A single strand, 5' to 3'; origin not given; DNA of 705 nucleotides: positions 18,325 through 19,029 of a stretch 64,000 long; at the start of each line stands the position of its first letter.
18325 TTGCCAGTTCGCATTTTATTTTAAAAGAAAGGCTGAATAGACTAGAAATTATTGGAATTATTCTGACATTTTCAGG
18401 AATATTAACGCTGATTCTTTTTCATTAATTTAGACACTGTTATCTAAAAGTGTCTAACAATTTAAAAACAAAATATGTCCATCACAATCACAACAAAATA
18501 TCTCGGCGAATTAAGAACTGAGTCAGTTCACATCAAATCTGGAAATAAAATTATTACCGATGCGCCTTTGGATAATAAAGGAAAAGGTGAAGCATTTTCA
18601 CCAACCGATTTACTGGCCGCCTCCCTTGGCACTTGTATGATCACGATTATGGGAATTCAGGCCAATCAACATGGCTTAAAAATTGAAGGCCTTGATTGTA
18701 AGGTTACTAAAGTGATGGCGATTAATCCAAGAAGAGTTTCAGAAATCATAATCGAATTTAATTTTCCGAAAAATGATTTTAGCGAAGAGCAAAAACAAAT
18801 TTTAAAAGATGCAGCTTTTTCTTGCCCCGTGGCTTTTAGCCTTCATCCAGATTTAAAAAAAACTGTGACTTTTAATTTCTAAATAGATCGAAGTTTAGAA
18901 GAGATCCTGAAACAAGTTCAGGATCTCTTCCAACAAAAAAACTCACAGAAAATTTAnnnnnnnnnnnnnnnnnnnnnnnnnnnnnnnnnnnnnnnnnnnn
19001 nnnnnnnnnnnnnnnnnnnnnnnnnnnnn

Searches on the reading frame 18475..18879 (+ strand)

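Call 63: search_protein_families(library=pfam, proteins=[window:18475-18879:+], max_evalue=0.00001)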
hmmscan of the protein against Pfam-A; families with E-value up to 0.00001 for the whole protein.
window:18475-18879:+ (135 aa): 1 family
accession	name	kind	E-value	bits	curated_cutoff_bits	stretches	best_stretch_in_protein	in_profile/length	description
PF02566.24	OsmC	-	1.1e-15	58.3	27.5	1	36-126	1-94/100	OsmC-like protein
